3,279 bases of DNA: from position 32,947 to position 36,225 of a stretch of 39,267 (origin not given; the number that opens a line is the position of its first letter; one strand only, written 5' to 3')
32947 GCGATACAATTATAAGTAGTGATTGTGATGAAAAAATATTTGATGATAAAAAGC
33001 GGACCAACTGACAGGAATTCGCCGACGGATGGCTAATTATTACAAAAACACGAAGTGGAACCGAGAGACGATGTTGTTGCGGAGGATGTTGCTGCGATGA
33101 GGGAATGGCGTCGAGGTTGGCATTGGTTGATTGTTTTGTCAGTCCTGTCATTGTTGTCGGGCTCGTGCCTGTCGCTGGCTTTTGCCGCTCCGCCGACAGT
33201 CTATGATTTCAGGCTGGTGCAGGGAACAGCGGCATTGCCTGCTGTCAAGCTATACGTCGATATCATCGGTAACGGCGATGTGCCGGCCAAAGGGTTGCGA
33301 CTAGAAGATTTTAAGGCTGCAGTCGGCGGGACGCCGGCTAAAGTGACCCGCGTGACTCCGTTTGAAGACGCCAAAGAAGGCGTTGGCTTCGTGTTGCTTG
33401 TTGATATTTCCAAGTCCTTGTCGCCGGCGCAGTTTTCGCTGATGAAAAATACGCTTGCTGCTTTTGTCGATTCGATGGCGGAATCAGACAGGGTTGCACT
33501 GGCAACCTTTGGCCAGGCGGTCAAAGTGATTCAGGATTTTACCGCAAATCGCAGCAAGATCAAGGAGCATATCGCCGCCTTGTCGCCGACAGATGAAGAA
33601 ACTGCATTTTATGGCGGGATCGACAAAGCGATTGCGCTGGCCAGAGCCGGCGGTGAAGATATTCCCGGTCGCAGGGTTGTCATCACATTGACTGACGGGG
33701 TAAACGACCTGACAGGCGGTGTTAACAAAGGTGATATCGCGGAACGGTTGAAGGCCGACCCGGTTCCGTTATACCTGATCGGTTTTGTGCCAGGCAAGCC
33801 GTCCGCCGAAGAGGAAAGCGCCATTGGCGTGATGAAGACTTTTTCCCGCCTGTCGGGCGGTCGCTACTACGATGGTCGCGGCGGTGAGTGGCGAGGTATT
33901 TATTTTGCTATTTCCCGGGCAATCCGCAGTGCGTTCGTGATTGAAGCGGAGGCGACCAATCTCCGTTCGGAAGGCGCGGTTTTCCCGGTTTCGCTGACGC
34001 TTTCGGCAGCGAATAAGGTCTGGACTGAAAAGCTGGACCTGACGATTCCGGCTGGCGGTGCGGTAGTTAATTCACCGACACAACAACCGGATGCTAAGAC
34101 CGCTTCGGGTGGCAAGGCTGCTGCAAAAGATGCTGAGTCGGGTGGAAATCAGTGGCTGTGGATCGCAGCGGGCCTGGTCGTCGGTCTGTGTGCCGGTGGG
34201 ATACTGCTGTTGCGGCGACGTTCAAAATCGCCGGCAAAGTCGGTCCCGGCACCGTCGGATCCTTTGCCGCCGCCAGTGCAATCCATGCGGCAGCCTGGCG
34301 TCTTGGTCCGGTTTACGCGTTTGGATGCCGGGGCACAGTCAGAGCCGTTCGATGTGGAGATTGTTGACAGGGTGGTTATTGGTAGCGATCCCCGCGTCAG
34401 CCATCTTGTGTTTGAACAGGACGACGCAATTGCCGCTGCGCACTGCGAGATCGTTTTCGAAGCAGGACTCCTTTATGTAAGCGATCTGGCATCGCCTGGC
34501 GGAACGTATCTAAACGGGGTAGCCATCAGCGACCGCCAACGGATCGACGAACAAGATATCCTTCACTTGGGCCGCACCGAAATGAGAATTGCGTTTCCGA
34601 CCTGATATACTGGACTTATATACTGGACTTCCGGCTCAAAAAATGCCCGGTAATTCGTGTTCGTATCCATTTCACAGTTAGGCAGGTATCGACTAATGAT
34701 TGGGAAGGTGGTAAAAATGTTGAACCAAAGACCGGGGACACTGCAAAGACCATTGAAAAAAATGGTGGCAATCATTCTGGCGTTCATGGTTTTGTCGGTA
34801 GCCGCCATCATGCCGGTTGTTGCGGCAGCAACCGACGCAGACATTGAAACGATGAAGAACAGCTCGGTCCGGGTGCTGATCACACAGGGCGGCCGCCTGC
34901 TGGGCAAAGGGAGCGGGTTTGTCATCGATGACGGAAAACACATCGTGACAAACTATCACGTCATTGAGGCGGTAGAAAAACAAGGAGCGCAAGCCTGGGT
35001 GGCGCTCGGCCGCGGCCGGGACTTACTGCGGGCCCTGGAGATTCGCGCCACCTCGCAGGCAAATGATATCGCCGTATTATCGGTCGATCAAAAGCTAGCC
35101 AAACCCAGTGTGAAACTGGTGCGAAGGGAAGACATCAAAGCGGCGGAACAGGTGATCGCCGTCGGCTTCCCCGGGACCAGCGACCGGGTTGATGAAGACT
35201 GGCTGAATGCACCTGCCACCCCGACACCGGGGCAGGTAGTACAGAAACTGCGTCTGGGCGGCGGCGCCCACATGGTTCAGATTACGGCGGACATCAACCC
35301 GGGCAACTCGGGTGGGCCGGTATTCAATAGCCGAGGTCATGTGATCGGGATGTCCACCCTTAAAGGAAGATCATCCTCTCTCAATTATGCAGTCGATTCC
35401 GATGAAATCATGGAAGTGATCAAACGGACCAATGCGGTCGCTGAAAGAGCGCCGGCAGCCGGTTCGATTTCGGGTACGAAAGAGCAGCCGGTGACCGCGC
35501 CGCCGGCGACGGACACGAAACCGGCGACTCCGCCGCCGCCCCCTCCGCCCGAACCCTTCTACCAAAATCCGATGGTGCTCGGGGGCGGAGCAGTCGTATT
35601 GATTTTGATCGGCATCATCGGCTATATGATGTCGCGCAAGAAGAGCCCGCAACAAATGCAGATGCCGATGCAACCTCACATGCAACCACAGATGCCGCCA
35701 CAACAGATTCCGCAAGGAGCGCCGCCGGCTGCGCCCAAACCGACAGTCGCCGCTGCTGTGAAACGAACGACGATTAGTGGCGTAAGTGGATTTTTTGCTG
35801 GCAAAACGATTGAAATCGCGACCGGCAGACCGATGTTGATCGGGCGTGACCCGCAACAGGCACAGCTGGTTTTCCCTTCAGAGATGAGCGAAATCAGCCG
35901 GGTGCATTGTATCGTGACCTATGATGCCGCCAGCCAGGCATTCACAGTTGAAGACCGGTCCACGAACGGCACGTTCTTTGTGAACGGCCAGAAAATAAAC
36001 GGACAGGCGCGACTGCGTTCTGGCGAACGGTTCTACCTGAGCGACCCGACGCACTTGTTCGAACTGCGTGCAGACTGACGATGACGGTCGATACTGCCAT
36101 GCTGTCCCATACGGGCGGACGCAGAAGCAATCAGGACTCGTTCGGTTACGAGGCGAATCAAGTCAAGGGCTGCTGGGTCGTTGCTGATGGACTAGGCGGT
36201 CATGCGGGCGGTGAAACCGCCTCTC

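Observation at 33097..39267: Candidate uncharacterised transmembrane phospho-threonine system: outward-facing vWA and trypsin-like protease tethered to cytoplasmic FHA domains, with two PP2C phosphatases, a Zn-ribbon-FHA adaptor and a Zn-ribbon kinase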

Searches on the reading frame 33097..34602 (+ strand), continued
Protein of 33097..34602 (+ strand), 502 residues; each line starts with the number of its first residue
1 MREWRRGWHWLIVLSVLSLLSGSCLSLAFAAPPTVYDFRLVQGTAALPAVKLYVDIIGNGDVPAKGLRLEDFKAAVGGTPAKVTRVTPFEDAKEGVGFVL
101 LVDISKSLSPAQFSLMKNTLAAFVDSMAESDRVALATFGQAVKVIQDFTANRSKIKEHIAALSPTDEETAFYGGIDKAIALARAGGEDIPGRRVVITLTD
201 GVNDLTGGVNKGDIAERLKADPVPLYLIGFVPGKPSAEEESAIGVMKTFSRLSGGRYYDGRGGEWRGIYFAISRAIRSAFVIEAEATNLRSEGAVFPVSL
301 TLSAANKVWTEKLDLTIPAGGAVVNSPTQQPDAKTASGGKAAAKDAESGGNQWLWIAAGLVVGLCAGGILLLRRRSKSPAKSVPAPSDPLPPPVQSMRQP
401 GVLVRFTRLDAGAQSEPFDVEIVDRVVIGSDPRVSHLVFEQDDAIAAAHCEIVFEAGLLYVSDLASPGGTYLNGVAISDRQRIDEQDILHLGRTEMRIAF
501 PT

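Call 69: predict_structure(alignment_id=A3)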
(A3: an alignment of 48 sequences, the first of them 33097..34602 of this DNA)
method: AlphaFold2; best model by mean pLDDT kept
length: 502 residues; sequences in the alignment: 48
mean_pLDDT: 84.9   pTM: 0.61
mean pLDDT of the five models: 84.9, 84.5, 84.1, 83.2, 82.3
residues with pLDDT >= 90: 317; 70-90: 109; 50-70: 28; < 50: 48
segments of 3 or more residues with pLDDT < 50: 326-350, 375-397
pLDDT, mean of each block of 10 residues (from residue 1): 76 86 60 86 95 92 90 96 97 96 91 95 97 96 96 98 91 96 92 96 84 93 96 86 95 95 91 95 94 95 92 94 57 34 34 68 79 48 37 46 91 74 95 90 92 95 92 95 96 94 76
secondary structure, 60 per line:
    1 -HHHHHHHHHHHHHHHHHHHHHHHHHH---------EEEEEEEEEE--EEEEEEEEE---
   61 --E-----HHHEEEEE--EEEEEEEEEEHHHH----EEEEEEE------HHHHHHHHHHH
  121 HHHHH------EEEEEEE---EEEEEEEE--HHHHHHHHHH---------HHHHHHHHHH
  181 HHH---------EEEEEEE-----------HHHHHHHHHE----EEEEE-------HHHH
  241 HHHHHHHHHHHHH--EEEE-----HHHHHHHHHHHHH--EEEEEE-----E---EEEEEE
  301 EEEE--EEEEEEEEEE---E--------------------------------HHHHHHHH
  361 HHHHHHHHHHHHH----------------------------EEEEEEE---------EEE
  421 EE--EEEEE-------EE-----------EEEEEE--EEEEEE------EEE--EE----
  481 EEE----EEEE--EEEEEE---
elements in order: H2-27 E37-46 E49-57 E72-76 E79-88 H89-92 E97-103 H110-125 E132-138 E142-149 H152-161 H171-183 E193-199 H211-219 E225-229 H237-253 E256-259 H265-277 E280-285 E295-304 E307-316 H353-373 E402-408 E418-422 E425-429 E450-455 E458-463 E470-472 E481-483 E488-491 E494-499

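Call 72: fold_search(model_id=the predicted structure, library=pdb)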
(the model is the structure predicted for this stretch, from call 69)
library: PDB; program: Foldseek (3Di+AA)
matches with E <= 10: 1343; with E <= 0.001: 395
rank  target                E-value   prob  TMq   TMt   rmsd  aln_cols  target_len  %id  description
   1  6fpy_A                1.2e-12  1.00  0.33  0.27  11.4       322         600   14  Inter-alpha-inhibitor heavy chain 1, wild type (released 2019-02-27)
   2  6fpy_B                1.7e-12  1.00  0.33  0.28  11.3       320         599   13  Inter-alpha-inhibitor heavy chain 1, wild type (released 2019-02-27)
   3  6fpz_A                1.9e-12  1.00  0.33  0.28  11.4       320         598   13  Inter-alpha-inhibitor heavy chain 1, D298A (released 2019-02-27)
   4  8s05_A                2.0e-12  1.00  0.31  0.39  13.2       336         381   12  ArnAB complex an archaeal ortholog of the Sec23/24 core motif (released 2025-10-29)
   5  8s05_B                7.8e-12  1.00  0.31  0.39  13.2       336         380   12  ArnAB complex an archaeal ortholog of the Sec23/24 core motif (released 2025-10-29)
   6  6to1                  2.9e-10  1.00  0.23  0.21  21.0       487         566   12  Crystal structure of three N-terminal domains of the type V pili tip protein Mfa5 from Porphyromonas gingivalis (released 2020-12-02)
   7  6bxj                  3.2e-10  1.00  0.29  0.24  10.7       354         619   16  Structure of a single-chain beta3 integrin (released 2018-10-03)
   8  4jdu                  3.6e-10  1.00  0.30  0.70   5.3       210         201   20  The crystal structure of an aerotolerance-related membrane protein from Bacteroides fragilis NCTC 9343 with multiple mut (released 2013-03-27)
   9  6bxb_B                1.9e-09  1.00  0.30  0.33  11.7       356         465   16  Crystal structure of an extended b3 integrin P33 (released 2018-08-01)
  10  3ibs_B                2.7e-09  1.00  0.28  0.63   5.5       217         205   19  Crystal structure of conserved hypothetical protein BatB from Bacteroides thetaiotaomicron (released 2009-08-25)
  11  4fx5                  2.9e-09  1.00  0.32  0.38  13.3       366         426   10  von Willebrand factor type A from Catenulispora acidiphila (released 2012-07-18)
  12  9c4f_I                3.0e-09  1.00  0.31  0.77   3.0       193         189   16  Infectious B19V capsid (released 2024-10-16)
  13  3gqs_B                3.6e-09  1.00  0.19  0.87   1.9       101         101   21  Crystal structure of the FHA domain of CT664 protein from Chlamydia trachomatis (released 2009-04-07)
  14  5a8j                  3.8e-09  1.00  0.28  0.37  13.0       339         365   13  Crystal structure of the ArnB paralog VWA2 from Sulfolobus acidocaldarius (released 2016-06-22)
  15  6bxf_A                4.8e-09  1.00  0.31  0.33  10.6       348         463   15  Crystal structure of an extended b3 integrin L33 (released 2018-08-01)
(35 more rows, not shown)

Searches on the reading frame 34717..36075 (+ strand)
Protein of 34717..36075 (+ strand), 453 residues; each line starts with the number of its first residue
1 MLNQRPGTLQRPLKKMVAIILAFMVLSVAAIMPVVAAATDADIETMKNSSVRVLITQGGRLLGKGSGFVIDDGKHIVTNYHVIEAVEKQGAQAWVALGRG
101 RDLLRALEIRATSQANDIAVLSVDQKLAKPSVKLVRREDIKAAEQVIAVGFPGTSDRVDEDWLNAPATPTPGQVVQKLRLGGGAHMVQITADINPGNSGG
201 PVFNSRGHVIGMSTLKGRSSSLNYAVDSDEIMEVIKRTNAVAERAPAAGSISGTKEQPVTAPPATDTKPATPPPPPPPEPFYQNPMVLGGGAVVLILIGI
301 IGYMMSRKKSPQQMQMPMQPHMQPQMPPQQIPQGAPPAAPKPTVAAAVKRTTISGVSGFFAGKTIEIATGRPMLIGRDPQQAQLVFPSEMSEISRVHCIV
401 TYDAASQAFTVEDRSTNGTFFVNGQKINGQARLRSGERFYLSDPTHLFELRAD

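Call 5: search_protein_families(library=pfam, proteins=[window:34717-36075:+], max_evalue=0.01)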
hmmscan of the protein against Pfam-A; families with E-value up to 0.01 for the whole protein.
window:34717-36075:+ (453 aa): 4 families
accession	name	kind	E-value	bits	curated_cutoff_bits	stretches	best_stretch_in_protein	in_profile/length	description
PF13365.12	Trypsin_2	-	1.1e-23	84.9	27.6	1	65-212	1-144/144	Trypsin-like peptidase domain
PF00498.31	FHA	-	2.3e-13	50.8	20.7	1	374-441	2-66/67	FHA domain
PF00089.32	Trypsin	-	1.5e-12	48.3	20.6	1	66-224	28-206/220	Trypsin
PF10459.15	Peptidase_S46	-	0.0022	17.2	22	0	190-212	627-649/698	Peptidase S46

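Call 7: search_protein_families(library=padloc, proteins=[window:34717-36075:+], max_evalue=0.01)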
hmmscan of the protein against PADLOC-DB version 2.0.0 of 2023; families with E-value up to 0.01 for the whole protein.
window:34717-36075:+ (453 aa): 5 families
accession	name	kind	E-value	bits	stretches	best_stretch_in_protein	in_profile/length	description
PDLC02960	RT-Protease_XI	-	3.1e-21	73.9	1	50-236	337-505/506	single gene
PDLC02959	RT-Protease_XI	-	2.5e-20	70.9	1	52-236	339-509/510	single gene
PDLC03855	LmuA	-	7e-11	40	1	43-210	4-164/425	-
PDLC04593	PDC-M35A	-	2.4e-09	35.3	1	64-212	22-177/216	-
PDLC05022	PDC-S45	-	0.00047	17.2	0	41-88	15-69/293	-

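Call 8: search_protein_families(library=ncbifam, proteins=[window:34717-36075:+], max_evalue=0.01)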
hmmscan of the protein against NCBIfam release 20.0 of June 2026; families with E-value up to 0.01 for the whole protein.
window:34717-36075:+ (453 aa): 16 families
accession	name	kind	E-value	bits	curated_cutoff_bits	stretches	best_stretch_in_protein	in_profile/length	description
NF041521.1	HhoA_HhoB_HtrA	equivalog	2.5e-21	76.3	450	1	60-235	54-220/335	HhoA/HhoB/HtrA family serine endopeptidase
TIGR02037.1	degP_htrA_DO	subfamily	5e-21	75.1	416.2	1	62-237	59-226/434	Do family serine endopeptidase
NF033740.0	MarP_fam_protase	equivalog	4.8e-18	65.3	250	1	32-243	179-382/390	MarP family serine protease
NF047968.1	SerProtHtrA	equivalog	2.9e-14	53.2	470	1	58-229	82-247/357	serine protease HtrA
NF050055.1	SerProtHtrAMycob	equivalog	1.5e-13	50.5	800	1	58-236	222-404/502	serine protease HtrA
TIGR02038.1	protease_degS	equivalog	3.2e-12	46.3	422.95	1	58-216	73-218/351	outer membrane-stress sensor serine endopeptidase DegS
NF008147.1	PRK10898.1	equivalog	7.3e-11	41.8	408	1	52-219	67-221/352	outer membrane-stress sensor serine endopeptidase DegS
NF007526.1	PRK10139.1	equivalog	1.6e-10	40.3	756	1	61-215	89-232/456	serine endoprotease DegQ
NF040960.1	MamE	equivalog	3.8e-10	39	800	1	17-236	76-291/659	magnetosome formation protease MamE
NF053637.1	SerProtHtrAspr2045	equivalog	1.4e-08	34.1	650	1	60-237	100-281/394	serine protease HtrA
NF008189.1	PRK10942.1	equivalog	6.2e-07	28.2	720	1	63-214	113-253/477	serine endoprotease DegP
TIGR03354.1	VI_FHA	hypoth_equivalog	3.2e-05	23.9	120.25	1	373-441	26-94/420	type VI secretion system-associated FHA domain protein TagH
NF040961.1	MamO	equivalog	0.00031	19.2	800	1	60-214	95-241/648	magnetosome protein MamO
NF041810.1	Avs1b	equivalog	0.00033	17.9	1500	1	46-153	6-107/1931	AVAST type 1 anti-phage system protease Avs1b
NF041738.1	GG_III-CTERM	domain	0.0063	16.4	22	1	287-309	3-25/28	GGIII-like transmembrane region-containing protein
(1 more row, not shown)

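Call 36: find_homologous_proteins(query=window:34717-36075:+, max_evalue=0.00001)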
Query window:34717-36075:+ (453 aa): 2019 proteins with E <= 0.00001 among 8000 candidates; the best 120 are listed.
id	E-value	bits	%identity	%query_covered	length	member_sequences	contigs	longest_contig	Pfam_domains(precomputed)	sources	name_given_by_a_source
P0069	3.8e-290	980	98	100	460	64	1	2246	PF13365.13,PF00498.32,PF00089.33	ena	-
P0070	1.8e-273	925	92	100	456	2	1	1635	PF13365.13,PF00498.32,PF00089.33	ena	-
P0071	4.4e-267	904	88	100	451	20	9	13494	PF13365.13,PF00498.32,PF00089.33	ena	-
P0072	1.8e-265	898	87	100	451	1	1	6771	PF13365.13,PF00498.32,PF00089.33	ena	-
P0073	1.0e-264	896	87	100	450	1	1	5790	PF13365.13,PF00498.32,PF00089.33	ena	-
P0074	1.7e-264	895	87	100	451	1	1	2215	PF13365.13,PF00498.32,PF00089.33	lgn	-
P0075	1.9e-264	895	87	100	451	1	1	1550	PF13365.13,PF00498.32,PF00089.33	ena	-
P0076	2.1e-264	895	87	100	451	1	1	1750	PF13365.13,PF00498.32,PF00089.33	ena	-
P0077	2.1e-264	895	88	100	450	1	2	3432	PF13365.13,PF00498.32,PF00089.33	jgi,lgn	jgi:S1-C subfamily serine protease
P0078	3.3e-262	888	87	100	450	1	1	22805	PF13365.13,PF00498.32,PF00089.33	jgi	-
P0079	7.7e-262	887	87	99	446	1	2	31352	PF13365.13,PF00498.32,PF00089.33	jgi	jgi:hypothetical protein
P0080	2.7e-261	885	88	100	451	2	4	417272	PF13365.13,PF00498.32,PF00089.33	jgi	jgi:hypothetical protein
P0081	1.7e-258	876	88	100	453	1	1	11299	PF13365.13,PF00498.32,PF00089.33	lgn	-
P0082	8.4e-242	821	78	100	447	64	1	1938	PF13365.13,PF00498.32,PF00089.33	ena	-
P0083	2.2e-239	813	79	100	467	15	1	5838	PF13365.13,PF00498.32,PF00089.33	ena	-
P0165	4.1e-22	97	24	96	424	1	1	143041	PF13365.13,PF00498.32,PF16697.11,PF00089.33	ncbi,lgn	-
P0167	1.1e-20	92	27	76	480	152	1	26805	PF13365.13,PF00498.32,PF16697.11,PF00089.33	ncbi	-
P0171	4.7e-19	87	24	98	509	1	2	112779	PF05808.17,PF13365.13,PF00498.32,PF16697.11,PF00089.33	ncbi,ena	-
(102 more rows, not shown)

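Call 45: search_solved_structures(query=window:34717-36075:+, max_evalue=0.000001)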
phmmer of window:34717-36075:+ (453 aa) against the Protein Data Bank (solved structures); distinct sequences matched with E-value up to 0.000001: 88 (the best 60 are shown).
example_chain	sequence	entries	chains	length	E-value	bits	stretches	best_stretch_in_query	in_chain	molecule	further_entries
4ic5_A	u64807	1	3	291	1.2e-16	63.8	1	43-235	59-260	Protease Do-like 5, chloroplastic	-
5t63_A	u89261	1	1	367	1.2e-16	63.8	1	59-244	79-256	Putative serine protease HhoA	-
5b6l_A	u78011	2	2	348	1.3e-16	63.7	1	59-244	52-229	Putative serine protease HhoA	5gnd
5t69_A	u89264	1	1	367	3.3e-16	62.4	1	59-244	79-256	Putative serine protease HhoA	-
3nwu_A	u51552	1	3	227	1.8e-14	56.6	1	63-236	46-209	Serine protease HTRA1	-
7sjn_A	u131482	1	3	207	2.3e-14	56.3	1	63-234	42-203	Serine protease HTRA1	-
3nzi_A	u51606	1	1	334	2.5e-14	56.2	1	63-239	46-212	Serine protease HTRA1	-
3tjn_A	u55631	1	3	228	3.1e-14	55.9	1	63-234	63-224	Serine protease HTRA1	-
5to1_A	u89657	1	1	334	4.8e-14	55.3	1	62-256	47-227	Serine protease HTRA2, mitochondrial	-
7sjo_A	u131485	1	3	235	4.8e-14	55.2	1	63-237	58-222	Serine protease HTRA1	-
8sdm_A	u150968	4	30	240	5.1e-14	55.1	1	63-237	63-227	Serine protease HTRA1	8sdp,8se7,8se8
3tjo_A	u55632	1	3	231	6.4e-14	54.8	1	63-235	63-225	Serine protease HTRA1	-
3num_A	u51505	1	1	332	6.5e-14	54.8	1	63-239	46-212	Serine protease HTRA1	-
6z0x_A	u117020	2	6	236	7.7e-14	54.6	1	63-236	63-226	Serine protease HTRA1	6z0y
6z0e_A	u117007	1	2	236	7.7e-14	54.6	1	63-236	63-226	Serine protease HTRA1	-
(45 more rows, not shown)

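Call 82: find_encoding_contigs(protein=P0167, flank=9000, max_places=2)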
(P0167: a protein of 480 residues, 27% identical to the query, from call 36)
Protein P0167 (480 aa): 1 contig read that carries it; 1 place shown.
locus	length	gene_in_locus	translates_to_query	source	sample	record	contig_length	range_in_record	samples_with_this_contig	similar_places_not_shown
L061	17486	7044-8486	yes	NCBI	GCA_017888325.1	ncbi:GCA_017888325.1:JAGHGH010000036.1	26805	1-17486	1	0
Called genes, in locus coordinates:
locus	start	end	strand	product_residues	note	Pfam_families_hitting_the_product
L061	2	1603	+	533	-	?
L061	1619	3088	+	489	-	PF01232:Mannitol_dh, PF08125:Mannitol_dh_C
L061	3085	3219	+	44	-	-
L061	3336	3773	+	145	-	PF16347:SGSH_C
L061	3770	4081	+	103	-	-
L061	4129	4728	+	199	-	PF00498:FHA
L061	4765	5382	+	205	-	PF00498:FHA (weak)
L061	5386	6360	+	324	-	PF00481:PP2C (faint), PF13672:PP2C_2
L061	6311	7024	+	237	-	PF13672:PP2C_2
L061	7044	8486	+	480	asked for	PF00089:Trypsin, PF13365:Trypsin_2, PF16697:Yop-YscD_cpl (weak), PF00498:FHA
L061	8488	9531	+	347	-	PF00069:Pkinase, PF07714:PK_Tyr_Ser-Thr, PF01636:APH (faint), PF03109:ABC1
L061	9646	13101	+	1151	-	PF00069:Pkinase, PF07714:PK_Tyr_Ser-Thr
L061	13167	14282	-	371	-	-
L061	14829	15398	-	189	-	PF04260:DUF436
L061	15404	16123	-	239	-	PF00300:His_Phos_1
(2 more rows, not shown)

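Call 83: find_encoding_contigs(protein=P0165, flank=9000, max_places=1)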
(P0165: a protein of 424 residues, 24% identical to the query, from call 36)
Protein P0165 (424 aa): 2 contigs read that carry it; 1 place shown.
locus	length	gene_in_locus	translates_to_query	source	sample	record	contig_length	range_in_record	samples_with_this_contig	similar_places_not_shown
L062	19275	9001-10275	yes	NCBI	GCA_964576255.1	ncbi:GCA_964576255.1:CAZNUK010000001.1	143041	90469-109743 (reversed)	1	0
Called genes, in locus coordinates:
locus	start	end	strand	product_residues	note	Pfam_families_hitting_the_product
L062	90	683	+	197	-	-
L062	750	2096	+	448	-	PF00342:PGI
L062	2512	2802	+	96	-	-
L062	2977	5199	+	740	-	PF00069:Pkinase, PF07714:PK_Tyr_Ser-Thr, PF03109:ABC1 (weak)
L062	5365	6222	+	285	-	-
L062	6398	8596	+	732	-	PF00069:Pkinase, PF07714:PK_Tyr_Ser-Thr, PF03109:ABC1 (weak)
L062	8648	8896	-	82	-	-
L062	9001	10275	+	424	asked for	PF00089:Trypsin, PF13365:Trypsin_2, PF16697:Yop-YscD_cpl (weak), PF00498:FHA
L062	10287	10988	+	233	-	PF00481:PP2C (faint), PF13672:PP2C_2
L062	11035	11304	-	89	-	-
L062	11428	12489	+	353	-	PF13303:PTS_EIIC_2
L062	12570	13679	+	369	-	-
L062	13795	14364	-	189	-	PF06866:DUF1256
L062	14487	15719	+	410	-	PF01476:LysM (faint)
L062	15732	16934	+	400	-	PF18975:DUF5711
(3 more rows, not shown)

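Call 84: find_encoding_contigs(protein=P0171, flank=9000, max_places=1)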
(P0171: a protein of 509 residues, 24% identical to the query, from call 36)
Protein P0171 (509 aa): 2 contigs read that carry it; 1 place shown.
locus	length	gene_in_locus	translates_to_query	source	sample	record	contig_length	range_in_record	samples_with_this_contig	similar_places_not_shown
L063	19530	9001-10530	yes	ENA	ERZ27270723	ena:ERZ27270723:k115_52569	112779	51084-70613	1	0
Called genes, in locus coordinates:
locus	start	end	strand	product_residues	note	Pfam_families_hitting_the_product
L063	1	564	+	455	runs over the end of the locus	PF00069:Pkinase, PF07714:PK_Tyr_Ser-Thr, PF03109:ABC1 (faint), PF00498:FHA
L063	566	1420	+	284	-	PF00481:PP2C, PF13672:PP2C_2, PF07228:SpoIIE (faint)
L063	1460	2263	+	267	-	PF16697:Yop-YscD_cpl (weak), PF00498:FHA (weak)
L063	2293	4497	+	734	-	PF00069:Pkinase, PF07714:PK_Tyr_Ser-Thr, PF14531:Kinase-like (weak), PF03109:ABC1 (weak)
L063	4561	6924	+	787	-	-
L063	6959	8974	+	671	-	PF00069:Pkinase, PF07714:PK_Tyr_Ser-Thr, PF03109:ABC1, PF14531:Kinase-like (faint), PF03793:PASTA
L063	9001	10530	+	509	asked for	PF00089:Trypsin, PF13365:Trypsin_2, PF05808:Podoplanin (weak), PF16697:Yop-YscD_cpl (weak), PF00498:FHA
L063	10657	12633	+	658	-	PF02608:Bmp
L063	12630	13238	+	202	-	PF00149:Metallophos, PF12850:Metallophos_2 (weak)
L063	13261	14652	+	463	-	PF00072:Response_reg, PF23198:PDE8A_N (faint), PF00072:Response_reg, PF08668:HDOD (weak), PF01966:HD, PF13487:HD_5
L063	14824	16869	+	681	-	PF00512:HisKA, PF02518:HATPase_c, PF00072:Response_reg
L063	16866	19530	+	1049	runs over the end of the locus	PF02645:DegV, PF00512:HisKA, PF02518:HATPase_c, PF00072:Response_reg, PF01627:Hpt (weak)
